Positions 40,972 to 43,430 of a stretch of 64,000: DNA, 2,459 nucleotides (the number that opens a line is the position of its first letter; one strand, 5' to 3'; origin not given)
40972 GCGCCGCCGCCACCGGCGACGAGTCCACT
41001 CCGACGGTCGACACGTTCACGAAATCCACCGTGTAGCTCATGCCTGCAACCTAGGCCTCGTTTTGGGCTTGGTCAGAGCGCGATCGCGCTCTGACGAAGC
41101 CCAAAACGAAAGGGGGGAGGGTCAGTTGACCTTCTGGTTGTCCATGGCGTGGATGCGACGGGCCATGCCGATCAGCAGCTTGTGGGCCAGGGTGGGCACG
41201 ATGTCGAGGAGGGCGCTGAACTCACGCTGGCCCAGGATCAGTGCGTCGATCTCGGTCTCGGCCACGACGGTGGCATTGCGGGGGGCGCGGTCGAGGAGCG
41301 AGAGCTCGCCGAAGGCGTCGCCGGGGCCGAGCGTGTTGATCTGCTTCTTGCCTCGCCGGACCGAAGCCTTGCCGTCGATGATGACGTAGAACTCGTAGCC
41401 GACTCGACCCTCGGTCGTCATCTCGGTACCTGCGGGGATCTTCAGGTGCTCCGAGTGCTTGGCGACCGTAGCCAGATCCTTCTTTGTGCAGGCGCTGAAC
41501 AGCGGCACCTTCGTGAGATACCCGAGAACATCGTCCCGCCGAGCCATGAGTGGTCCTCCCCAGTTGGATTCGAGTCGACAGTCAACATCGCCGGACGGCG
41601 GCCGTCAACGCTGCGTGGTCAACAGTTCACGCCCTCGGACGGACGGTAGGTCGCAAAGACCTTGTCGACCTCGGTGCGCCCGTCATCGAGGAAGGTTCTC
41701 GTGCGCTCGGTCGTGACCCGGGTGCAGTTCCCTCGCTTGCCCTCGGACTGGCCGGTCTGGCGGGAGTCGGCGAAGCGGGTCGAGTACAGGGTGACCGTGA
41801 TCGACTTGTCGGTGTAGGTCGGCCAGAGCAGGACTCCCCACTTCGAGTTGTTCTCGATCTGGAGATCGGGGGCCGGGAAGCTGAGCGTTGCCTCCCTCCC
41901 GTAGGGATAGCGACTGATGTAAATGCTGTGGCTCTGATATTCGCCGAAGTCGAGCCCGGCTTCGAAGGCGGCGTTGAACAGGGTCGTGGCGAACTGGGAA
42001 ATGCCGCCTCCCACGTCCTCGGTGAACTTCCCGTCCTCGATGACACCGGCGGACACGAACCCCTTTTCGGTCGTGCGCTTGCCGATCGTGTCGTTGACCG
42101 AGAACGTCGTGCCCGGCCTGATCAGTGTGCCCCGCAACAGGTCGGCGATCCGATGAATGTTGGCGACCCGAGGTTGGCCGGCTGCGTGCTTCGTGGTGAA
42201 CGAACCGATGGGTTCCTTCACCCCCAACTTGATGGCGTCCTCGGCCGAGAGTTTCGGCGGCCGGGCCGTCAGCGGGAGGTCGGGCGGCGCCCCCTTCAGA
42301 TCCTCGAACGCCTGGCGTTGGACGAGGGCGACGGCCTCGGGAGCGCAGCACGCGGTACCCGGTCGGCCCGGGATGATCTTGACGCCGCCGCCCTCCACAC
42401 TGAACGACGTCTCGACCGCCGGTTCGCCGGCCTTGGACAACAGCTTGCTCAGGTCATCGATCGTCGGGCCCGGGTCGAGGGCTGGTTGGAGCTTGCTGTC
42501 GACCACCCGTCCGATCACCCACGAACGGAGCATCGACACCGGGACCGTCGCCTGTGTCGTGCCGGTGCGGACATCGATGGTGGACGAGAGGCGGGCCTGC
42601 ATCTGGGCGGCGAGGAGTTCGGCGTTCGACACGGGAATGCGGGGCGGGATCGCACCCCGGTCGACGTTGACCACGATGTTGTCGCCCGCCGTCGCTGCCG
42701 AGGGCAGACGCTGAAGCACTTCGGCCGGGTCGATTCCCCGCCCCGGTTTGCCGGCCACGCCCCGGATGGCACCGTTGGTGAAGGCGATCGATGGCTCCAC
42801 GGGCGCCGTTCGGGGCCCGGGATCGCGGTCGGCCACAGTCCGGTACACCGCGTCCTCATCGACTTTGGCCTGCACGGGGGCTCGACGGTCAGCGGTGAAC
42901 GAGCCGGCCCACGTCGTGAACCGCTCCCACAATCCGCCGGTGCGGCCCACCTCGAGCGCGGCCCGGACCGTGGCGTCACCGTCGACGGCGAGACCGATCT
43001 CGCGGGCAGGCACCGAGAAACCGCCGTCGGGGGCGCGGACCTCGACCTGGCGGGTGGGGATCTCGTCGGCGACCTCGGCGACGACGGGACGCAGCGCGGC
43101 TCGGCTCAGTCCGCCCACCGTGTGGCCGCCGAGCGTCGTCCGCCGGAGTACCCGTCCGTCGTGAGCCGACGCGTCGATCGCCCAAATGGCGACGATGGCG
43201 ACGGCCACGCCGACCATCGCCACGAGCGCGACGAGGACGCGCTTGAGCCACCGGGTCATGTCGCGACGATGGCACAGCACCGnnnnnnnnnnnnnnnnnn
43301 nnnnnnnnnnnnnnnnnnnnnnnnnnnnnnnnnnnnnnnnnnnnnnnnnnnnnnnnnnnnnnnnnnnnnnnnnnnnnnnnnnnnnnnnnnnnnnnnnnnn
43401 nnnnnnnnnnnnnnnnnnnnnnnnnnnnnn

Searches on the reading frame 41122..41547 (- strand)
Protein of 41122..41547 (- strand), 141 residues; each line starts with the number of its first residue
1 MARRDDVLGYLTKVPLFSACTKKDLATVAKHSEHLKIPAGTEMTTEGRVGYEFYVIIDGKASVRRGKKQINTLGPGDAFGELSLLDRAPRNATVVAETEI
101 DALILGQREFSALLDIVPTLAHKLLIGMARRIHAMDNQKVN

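Call 8: search_protein_families(library=pfam, proteins=[window:41122-41547:-], max_evalue=0.01)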
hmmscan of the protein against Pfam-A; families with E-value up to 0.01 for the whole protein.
window:41122-41547:- (141 aa): 1 family
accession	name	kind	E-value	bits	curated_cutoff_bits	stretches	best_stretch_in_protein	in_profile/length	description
PF00027.35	cNMP_binding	-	2e-15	56.9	27.5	1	36-115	3-87/89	Cyclic nucleotide-binding domain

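Call 33: find_homologous_proteins(query=window:41122-41547:-, max_evalue=1e-20)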
Query window:41122-41547:- (141 aa): 1579 proteins with E <= 1e-20 among 1629 candidates; the best 120 are listed.
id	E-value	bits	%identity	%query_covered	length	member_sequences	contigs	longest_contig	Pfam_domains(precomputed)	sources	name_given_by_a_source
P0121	2.4e-85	301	100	100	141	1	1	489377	PF00027.36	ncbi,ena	-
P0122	1.0e-74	267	88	100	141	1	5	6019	PF00027.36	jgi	jgi:protein phosphatase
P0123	2.8e-74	265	88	100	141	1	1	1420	PF00027.36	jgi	jgi:protein phosphatase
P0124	2.8e-73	262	85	100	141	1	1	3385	PF00027.36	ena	-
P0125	3.6e-73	262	87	100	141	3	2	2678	PF00027.36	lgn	-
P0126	7.2e-73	261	87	100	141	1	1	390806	PF00027.36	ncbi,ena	-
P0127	9.9e-73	260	87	100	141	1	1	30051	PF00027.36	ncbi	-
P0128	1.9e-72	259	84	100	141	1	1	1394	PF00027.36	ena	-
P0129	6.4e-72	258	83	100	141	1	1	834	PF00027.36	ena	-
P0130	7.0e-72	258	84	100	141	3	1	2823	PF00027.36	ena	-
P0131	9.9e-72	257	84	100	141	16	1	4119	PF00027.36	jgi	jgi:CRP-like cAMP-binding protein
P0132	1.4e-71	257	84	100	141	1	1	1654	PF00027.36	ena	-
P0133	1.9e-71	256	85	100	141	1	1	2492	PF00027.36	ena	-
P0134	1.9e-71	256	84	100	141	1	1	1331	PF00027.36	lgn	-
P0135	1.9e-71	256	84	100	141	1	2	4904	PF00027.36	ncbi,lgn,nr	ncbi:MAG: cyclic nucleotide-binding domain-containing protein [Actinomycetota bacterium]|nr:cyclic n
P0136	4.2e-71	255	83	100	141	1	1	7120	PF00027.36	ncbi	-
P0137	4.4e-71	255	84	100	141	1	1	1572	PF00027.36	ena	-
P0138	7.4e-71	254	87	100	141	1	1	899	PF00027.36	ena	-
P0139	1.2e-70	254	81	100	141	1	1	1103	PF00027.36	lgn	-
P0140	2.4e-70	253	79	100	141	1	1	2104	PF00027.36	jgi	jgi:protein phosphatase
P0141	3.3e-70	252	81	100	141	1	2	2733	PF00027.36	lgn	-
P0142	3.7e-70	252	84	100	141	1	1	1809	PF00027.36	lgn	-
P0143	5.0e-70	252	82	100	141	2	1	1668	PF00027.36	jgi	jgi:CRP-like cAMP-binding protein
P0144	7.0e-70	251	80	100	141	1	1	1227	PF00027.36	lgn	-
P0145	7.2e-70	251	82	100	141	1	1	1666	PF00027.36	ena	-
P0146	7.3e-70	251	86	100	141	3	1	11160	PF00027.36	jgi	jgi:CRP/FNR family transcriptional regulator, cyclic AMP receptor protein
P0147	9.5e-70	251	82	100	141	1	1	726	PF00027.36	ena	-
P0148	2.3e-69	249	79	100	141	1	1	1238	PF00027.36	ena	-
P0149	3.0e-69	249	79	100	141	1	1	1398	PF00027.36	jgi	jgi:CRP-like cAMP-binding protein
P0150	5.9e-69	248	80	100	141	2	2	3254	PF00027.36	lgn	-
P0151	6.0e-69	248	82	100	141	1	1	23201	PF00027.36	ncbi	-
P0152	6.5e-69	248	79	100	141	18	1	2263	PF00027.36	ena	-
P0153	9.6e-69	247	82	100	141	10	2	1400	PF00027.36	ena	-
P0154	1.1e-68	247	79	100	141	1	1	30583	PF00027.36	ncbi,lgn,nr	ncbi:MAG TPA: cyclic nucleotide-binding domain-containing protein [Acidimicrobiales bacterium]|nr:cy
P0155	1.2e-68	247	79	100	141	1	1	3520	PF00027.36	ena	-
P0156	1.7e-68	247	79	100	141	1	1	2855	PF00027.36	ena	-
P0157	1.7e-68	247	77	100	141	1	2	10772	PF00027.36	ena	-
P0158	2.4e-68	246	79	100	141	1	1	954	PF00027.36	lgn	-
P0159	2.5e-68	246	80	100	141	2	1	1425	PF00027.36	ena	-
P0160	2.6e-68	246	83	100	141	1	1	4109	PF00027.36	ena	-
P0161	3.0e-68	246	80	100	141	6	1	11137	PF00027.36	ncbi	-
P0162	4.8e-68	245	79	100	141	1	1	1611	PF00027.36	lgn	-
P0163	6.4e-68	245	78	100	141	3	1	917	PF00027.36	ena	-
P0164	1.2e-67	244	78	100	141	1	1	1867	PF00027.36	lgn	-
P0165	1.2e-67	244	76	100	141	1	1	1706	PF00027.36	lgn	-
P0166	1.6e-67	243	77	100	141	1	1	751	PF00027.36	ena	-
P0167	1.6e-67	243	78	100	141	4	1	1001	PF00027.36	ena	-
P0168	1.7e-67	243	78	100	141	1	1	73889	PF00027.36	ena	-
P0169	3.4e-67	242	77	100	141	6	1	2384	PF00027.36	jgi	jgi:CRP-like cAMP-binding protein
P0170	3.6e-67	242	79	100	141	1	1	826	PF00027.36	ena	-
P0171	4.5e-67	242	76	100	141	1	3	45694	PF00027.36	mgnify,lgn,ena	mgnify:CR=1 FL=1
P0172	6.0e-67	242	78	100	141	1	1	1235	PF00027.36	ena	-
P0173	6.3e-67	241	81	100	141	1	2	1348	PF00027.36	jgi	jgi:CRP-like cAMP-binding protein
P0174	1.2e-66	241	80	100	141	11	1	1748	PF00027.36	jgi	jgi:CRP-like cAMP-binding protein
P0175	1.5e-66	240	79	100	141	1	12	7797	PF00027.36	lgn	-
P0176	2.3e-66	240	76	100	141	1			PF00027.36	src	-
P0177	3.3e-66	239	77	100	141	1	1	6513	PF00027.36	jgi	jgi:CRP-like cAMP-binding protein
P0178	5.8e-66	238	77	100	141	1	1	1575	PF00027.36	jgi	jgi:CRP/FNR family transcriptional regulator, cyclic AMP receptor protein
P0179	6.4e-66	238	77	100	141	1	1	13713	PF00027.36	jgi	jgi:CRP-like cAMP-binding protein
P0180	7.5e-66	238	79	100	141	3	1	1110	PF00027.36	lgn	-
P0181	1.6e-65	237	77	100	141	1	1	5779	PF00027.36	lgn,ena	-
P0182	1.7e-65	237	76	100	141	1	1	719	PF00027.36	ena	-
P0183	2.1e-65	237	74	100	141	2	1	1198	PF00027.36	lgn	-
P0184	3.3e-64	233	76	100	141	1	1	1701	PF00027.36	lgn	-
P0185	3.4e-64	233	74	100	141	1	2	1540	PF00027.36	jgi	jgi:CRP-like cAMP-binding protein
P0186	3.5e-64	233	74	100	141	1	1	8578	PF00027.36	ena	-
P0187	4.1e-64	232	78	100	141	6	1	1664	PF00027.36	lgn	-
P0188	6.8e-63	228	75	100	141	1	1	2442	PF00027.36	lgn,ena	-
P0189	7.5e-63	228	80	100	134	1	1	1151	PF00027.36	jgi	jgi:CRP/FNR family transcriptional regulator, cyclic AMP receptor protein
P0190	8.7e-63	228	72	100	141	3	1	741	PF00027.36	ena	-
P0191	1.8e-62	227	75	100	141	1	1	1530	PF00027.36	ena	-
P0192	5.8e-62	225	74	100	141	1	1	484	PF00027.36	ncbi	-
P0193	1.2e-61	224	72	100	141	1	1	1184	PF00027.36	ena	-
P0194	4.3e-61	223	73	100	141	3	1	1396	PF00027.36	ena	-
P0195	6.9e-61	222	70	100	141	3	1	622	PF00027.36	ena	-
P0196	7.4e-61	222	73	100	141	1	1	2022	PF00027.36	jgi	-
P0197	8.1e-61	222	72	100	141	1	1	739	PF00027.36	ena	-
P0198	1.2e-60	221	70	100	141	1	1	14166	PF00027.36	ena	-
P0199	1.5e-60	221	70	100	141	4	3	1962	PF00027.36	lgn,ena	-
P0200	4.0e-60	219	69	100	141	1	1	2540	PF00027.36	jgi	jgi:CRP-like cAMP-binding protein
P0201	4.4e-60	219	67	100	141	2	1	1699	PF00027.36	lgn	-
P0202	1.4e-59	218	68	100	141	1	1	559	PF00027.36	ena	-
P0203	1.7e-59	217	70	100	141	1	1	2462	PF00027.36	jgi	jgi:CRP-like cAMP-binding protein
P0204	1.7e-59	217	69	100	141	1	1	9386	PF00027.36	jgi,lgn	jgi:CRP/FNR family cyclic AMP-dependent transcriptional regulator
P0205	2.8e-59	217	68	100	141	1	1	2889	PF00027.36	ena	-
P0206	5.4e-59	216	69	99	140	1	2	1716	PF00027.36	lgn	-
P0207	5.7e-59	216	71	100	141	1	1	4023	PF00027.36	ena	-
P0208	7.7e-59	215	70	100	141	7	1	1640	PF00027.36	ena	-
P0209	8.7e-59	215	72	100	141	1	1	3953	PF00027.36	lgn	-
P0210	1.1e-58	215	69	100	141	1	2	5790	PF00027.36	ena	-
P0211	3.9e-58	213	69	99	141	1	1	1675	PF00027.36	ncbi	-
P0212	5.2e-58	213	69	100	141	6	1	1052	PF00027.36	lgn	-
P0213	5.5e-58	213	69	100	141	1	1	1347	PF00027.36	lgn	-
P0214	1.1e-57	212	70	100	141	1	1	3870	PF00027.36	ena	-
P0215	3.7e-57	210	66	99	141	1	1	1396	PF00027.36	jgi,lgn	jgi:CRP-like cAMP-binding protein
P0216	3.8e-57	210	67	100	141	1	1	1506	PF00027.36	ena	-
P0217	4.2e-57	210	65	100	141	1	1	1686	PF00027.36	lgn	-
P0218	4.4e-57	210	70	100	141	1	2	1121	PF00027.36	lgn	-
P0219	7.7e-57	209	69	100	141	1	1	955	PF00027.36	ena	-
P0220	8.9e-57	209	67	100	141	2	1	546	PF00027.36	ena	-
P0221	1.4e-56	208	67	100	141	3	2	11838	PF07883.18,PF00027.36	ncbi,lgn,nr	ncbi:MAG TPA: cyclic nucleotide-binding domain-containing protein [Acidimicrobiales bacterium]|nr:cy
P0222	1.5e-56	208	65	100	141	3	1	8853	PF00027.36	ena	-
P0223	8.2e-56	206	65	100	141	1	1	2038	PF00027.36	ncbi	-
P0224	8.5e-56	205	65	100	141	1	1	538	PF00027.36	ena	-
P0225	9.4e-56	205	65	100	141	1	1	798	PF00027.36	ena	-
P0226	2.0e-54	201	68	96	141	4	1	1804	PF00027.36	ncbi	-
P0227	3.8e-54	200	63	99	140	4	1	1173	PF00027.36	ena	-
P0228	7.9e-54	199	63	100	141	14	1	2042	PF00027.36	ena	-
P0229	8.7e-54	199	67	100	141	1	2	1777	PF00027.36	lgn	-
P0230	1.5e-53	198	63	100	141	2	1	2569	PF00027.36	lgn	-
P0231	2.0e-53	198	65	100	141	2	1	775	PF00027.36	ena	-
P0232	2.3e-53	198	64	100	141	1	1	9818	PF00027.36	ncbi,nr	ncbi:MAG: cyclic nucleotide-binding domain-containing protein [Actinobacteria bacterium]|nr:cyclic n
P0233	8.7e-53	196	65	100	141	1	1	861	PF00027.36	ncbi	-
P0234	9.8e-53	196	63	100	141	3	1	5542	PF00027.36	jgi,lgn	jgi:CRP-like cAMP-binding protein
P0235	1.8e-52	195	64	99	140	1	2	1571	PF00027.36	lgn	-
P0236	1.8e-50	188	59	99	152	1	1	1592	PF00027.36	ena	-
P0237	4.0e-49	184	62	99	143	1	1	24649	PF00027.36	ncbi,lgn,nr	ncbi:MAG TPA: cyclic nucleotide-binding domain-containing protein [Acidimicrobiales bacterium]|nr:cy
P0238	1.1e-47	179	62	98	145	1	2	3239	PF00027.36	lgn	-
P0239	5.7e-47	177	85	70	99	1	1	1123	PF00027.36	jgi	jgi:CRP-like cAMP-binding protein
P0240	1.0e-46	176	86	70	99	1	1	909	PF00027.36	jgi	jgi:CRP-like cAMP-binding protein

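Call 34: find_encoding_contigs(protein=P0126, flank=10000, max_places=2)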
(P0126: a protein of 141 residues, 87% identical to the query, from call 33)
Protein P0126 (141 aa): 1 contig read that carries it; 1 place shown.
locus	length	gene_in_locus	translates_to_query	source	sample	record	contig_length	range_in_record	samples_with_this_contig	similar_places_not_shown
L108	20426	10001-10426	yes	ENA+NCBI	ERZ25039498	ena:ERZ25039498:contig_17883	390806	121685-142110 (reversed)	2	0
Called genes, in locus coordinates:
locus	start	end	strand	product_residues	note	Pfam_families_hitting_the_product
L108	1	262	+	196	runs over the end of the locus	PF10706:Aminoglyc_resit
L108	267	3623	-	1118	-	PF00198:2-oxoacid_dh, PF00676:E1_dh, PF02779:Transket_pyr, PF16870:OxoGdeHyase_C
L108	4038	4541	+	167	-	PF00005:ABC_tran, PF13304:AAA_21 (weak)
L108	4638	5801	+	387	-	-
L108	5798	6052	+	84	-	-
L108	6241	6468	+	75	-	-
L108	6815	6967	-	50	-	-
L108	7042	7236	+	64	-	-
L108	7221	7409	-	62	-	-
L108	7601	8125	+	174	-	-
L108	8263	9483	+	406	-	PF12229:PG_binding_4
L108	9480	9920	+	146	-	PF04294:VanW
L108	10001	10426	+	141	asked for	PF00027:cNMP_binding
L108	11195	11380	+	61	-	PF08338:DUF1731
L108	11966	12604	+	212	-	-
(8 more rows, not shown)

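Call 35: find_encoding_contigs(protein=P0127, flank=10000, max_places=2)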
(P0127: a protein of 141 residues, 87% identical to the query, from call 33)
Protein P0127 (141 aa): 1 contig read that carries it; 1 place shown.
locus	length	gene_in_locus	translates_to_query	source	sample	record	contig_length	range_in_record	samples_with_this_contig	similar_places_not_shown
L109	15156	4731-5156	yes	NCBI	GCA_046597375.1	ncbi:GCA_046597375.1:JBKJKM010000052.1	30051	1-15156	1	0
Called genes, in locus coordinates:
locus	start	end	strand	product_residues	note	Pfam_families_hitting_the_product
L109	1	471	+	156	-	?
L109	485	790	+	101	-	-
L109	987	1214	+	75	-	-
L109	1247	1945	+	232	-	PF00561:Abhydrolase_1 (weak), PF12146:Hydrolase_4, PF12697:Abhydrolase_6, PF00756:Esterase (weak)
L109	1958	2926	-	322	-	PF00478:IMPDH (weak), PF03060:NMO, PF01070:FMN_dh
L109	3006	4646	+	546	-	PF12229:PG_binding_4 (weak), PF04294:VanW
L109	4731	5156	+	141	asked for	PF00027:cNMP_binding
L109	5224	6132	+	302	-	PF01370:Epimerase, PF08338:DUF1731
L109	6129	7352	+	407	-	PF00890:FAD_binding_2 (weak), PF01266:DAO (weak), PF01494:FAD_binding_3, PF03486:HI0933_like (weak), PF07992:Pyr_redox_2, PF12831:FAD_oxidored, PF13450:NAD_binding_8 (weak), PF01266:DAO (weak), +3 more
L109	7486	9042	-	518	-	PF00501:AMP-binding, PF13193:AMP-binding_C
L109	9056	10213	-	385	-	PF02771:Acyl-CoA_dh_N (weak), PF02770:Acyl-CoA_dh_M, PF00441:Acyl-CoA_dh_1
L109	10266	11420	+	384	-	PF00144:Beta-lactamase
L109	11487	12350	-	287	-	PF00106:adh_short, PF08659:KR, PF13561:adh_short_C2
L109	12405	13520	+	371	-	PF19347:DUF5925, PF00004:AAA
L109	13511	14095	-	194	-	PF21820:DUF6886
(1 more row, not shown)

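Call 36: find_encoding_contigs(protein=P0122, flank=10000, max_places=5)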
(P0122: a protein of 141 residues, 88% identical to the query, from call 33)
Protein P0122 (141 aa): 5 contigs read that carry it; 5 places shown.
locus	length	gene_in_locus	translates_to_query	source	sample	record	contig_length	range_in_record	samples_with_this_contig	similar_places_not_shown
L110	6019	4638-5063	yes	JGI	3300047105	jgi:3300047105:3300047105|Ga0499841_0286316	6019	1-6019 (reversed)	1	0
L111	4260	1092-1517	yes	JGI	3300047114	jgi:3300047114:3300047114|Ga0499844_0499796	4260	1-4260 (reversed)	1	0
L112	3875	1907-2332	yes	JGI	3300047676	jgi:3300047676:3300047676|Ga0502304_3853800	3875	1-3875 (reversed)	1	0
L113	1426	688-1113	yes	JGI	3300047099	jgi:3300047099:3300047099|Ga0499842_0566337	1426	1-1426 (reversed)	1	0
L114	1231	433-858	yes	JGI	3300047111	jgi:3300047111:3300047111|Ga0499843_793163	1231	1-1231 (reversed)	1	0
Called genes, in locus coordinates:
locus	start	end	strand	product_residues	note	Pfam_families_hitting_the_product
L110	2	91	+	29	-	?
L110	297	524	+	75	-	-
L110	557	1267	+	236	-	PF00561:Abhydrolase_1, PF12146:Hydrolase_4, PF12697:Abhydrolase_6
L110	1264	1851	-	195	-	PF04978:MST, PF12867:DinB_2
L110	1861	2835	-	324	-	PF00478:IMPDH (weak), PF03060:NMO, PF01070:FMN_dh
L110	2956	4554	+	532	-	PF12229:PG_binding_4, PF04294:VanW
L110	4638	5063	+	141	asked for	PF00027:cNMP_binding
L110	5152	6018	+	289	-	?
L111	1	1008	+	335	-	?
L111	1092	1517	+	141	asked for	PF00027:cNMP_binding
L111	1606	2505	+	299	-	PF01370:Epimerase, PF08338:DUF1731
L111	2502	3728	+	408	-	PF00890:FAD_binding_2 (weak), PF01134:GIDA (weak), PF01266:DAO (weak), PF01494:FAD_binding_3, PF03486:HI0933_like (faint), PF07992:Pyr_redox_2, PF12831:FAD_oxidored, PF13450:NAD_binding_8 (weak)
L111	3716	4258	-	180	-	?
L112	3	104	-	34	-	?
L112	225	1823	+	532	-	PF12229:PG_binding_4, PF04294:VanW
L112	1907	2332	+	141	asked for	PF00027:cNMP_binding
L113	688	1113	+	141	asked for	PF00027:cNMP_binding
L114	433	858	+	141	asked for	PF00027:cNMP_binding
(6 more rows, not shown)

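Call 51: find_encoding_contigs(protein=P0168, flank=10000, max_places=2)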
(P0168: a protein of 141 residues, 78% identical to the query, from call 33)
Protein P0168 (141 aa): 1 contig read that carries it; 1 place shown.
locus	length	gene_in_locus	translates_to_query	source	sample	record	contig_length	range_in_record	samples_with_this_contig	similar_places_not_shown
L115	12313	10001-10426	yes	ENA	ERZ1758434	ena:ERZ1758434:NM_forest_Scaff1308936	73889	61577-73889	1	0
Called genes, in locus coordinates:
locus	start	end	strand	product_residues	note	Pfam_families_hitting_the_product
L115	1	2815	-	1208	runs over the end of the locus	PF16078:2-oxogl_dehyd_N, PF00198:2-oxoacid_dh, PF00676:E1_dh, PF02779:Transket_pyr, PF16870:OxoGdeHyase_C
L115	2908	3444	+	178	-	-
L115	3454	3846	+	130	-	PF00011:HSP20 (weak)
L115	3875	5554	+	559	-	PF00005:ABC_tran, PF02463:SMC_N (faint), PF13476:AAA_23 (faint), PF00350:Dynamin_N (faint), PF13304:AAA_21 (faint), PF12848:ABC_tran_Xtn, PF00005:ABC_tran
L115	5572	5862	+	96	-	-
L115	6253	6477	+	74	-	-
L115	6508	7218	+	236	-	PF00561:Abhydrolase_1, PF12146:Hydrolase_4 (weak), PF12697:Abhydrolase_6, PF00756:Esterase (weak)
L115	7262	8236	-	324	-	PF00478:IMPDH (weak), PF03060:NMO, PF01070:FMN_dh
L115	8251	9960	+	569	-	PF12229:PG_binding_4 (weak), PF04294:VanW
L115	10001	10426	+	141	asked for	PF00027:cNMP_binding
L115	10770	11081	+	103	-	-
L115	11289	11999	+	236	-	PF00376:MerR (weak), PF13411:MerR_1, PF19581:Glyoxalase_7 (weak), PF00903:Glyoxalase (weak)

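Call 52: find_encoding_contigs(protein=P0154, flank=10000, max_places=2)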
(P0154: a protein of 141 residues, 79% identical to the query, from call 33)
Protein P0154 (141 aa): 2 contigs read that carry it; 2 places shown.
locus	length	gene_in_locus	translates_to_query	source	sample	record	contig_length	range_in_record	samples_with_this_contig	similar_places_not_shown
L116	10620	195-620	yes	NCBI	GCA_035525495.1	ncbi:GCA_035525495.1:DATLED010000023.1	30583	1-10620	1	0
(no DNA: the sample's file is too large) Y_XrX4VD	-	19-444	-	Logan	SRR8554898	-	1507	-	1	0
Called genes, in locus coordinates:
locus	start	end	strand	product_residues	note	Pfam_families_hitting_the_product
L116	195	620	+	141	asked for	PF00027:cNMP_binding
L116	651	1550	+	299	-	PF01370:Epimerase, PF08338:DUF1731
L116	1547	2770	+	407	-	PF00890:FAD_binding_2 (weak), PF01266:DAO (weak), PF01494:FAD_binding_3, PF03486:HI0933_like (faint), PF07992:Pyr_redox_2 (weak), PF12831:FAD_oxidored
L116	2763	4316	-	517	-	PF00501:AMP-binding, PF13193:AMP-binding_C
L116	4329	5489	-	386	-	PF02771:Acyl-CoA_dh_N, PF02770:Acyl-CoA_dh_M, PF00441:Acyl-CoA_dh_1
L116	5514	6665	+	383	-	PF00144:Beta-lactamase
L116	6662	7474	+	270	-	PF13489:Methyltransf_23, PF13847:Methyltransf_31, PF08241:Methyltransf_11, PF08242:Methyltransf_12, PF13649:Methyltransf_25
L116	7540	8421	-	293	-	PF00106:adh_short, PF08659:KR, PF13561:adh_short_C2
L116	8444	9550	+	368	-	PF19347:DUF5925, PF05729:NACHT (faint), PF13401:AAA_22 (faint), PF00004:AAA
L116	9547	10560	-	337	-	PF01370:Epimerase, PF07993:NAD_binding_4 (faint), PF13460:NAD_binding_10 (faint)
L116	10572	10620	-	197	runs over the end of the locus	PF21820:DUF6886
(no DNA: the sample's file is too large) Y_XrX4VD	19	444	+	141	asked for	PF00027:cNMP_binding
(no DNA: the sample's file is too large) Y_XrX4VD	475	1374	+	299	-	PF01370:Epimerase, PF08338:DUF1731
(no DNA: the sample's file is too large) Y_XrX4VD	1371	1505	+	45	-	?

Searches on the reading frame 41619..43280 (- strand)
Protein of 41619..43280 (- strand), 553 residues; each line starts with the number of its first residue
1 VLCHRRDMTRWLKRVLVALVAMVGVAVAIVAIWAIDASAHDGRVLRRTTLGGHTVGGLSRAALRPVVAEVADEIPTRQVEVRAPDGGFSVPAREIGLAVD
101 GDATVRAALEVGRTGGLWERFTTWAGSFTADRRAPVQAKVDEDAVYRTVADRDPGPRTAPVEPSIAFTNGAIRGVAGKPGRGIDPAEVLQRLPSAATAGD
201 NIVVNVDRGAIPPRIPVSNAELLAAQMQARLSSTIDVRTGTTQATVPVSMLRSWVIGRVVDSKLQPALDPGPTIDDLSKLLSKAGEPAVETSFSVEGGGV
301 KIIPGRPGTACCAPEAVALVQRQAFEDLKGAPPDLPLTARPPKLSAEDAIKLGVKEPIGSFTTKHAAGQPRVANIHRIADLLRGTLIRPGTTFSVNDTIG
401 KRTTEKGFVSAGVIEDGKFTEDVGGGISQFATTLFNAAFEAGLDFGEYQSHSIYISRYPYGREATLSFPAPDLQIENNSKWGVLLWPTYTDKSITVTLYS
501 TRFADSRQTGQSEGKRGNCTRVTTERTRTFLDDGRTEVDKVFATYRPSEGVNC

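Call 8: search_protein_families(library=pfam, proteins=[window:41619-43280:-], max_evalue=0.01)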
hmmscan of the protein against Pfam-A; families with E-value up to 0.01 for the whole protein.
window:41619-43280:- (553 aa): 2 families
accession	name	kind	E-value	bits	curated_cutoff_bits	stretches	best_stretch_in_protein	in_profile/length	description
PF04294.18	VanW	-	5.6e-40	136.3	27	1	371-499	2-130/130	VanW like protein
PF12229.13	PG_binding_4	-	2.6e-15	57.1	22.1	1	89-201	2-113/117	Putative peptidoglycan binding domain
